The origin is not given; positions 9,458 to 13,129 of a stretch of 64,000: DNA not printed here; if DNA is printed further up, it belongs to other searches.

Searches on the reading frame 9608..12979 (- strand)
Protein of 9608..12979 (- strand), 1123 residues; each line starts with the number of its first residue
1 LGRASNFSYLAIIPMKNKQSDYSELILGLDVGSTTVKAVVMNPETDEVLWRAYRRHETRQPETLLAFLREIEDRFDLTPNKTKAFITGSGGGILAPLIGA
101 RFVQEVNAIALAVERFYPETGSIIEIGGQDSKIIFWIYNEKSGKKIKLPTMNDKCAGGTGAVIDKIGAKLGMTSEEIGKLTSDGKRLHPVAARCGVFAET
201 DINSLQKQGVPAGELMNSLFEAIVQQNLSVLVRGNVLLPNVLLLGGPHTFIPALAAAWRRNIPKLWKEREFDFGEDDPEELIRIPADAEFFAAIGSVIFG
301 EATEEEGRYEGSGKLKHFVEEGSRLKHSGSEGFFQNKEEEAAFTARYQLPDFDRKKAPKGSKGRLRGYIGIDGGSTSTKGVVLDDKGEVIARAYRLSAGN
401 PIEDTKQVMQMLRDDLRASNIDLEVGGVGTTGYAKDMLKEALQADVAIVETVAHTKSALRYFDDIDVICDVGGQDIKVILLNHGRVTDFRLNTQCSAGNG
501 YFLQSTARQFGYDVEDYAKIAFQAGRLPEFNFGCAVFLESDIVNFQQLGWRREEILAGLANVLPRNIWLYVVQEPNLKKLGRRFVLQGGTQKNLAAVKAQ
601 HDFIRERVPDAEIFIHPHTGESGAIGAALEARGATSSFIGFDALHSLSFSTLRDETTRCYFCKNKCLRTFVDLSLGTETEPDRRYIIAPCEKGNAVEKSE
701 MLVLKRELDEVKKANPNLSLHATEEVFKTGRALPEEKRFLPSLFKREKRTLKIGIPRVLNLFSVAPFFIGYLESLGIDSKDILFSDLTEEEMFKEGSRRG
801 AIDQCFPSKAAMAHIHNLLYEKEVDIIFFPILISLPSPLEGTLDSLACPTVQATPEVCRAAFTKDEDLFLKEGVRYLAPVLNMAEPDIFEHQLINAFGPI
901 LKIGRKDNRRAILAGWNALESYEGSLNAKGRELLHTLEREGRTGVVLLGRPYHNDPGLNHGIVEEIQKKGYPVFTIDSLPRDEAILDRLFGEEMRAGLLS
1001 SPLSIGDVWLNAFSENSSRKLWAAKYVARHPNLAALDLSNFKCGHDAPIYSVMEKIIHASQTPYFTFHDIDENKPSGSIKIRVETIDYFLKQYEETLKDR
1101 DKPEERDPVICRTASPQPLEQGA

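Call 52: search_protein_families(library=pfam, proteins=[window:9608-12979:-])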
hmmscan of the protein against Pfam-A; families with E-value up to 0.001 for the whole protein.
window:9608-12979:- (1123 aa): 3 families
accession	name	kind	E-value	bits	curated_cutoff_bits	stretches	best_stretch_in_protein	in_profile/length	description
PF01869.26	BcrAD_BadFG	-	2.7e-84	283.3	31.5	2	369-631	1-271/271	BadF/BadG/BcrA/BcrD ATPase family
PF09989.15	DUF2229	-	2e-50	171.9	29.4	1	752-979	1-218/218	CoA enzyme activase uncharacterised domain (DUF2229)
PF00370.27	FGGY_N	-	6.1e-08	33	28.8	0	25-63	1-38/245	FGGY family of carbohydrate kinases, N-terminal domain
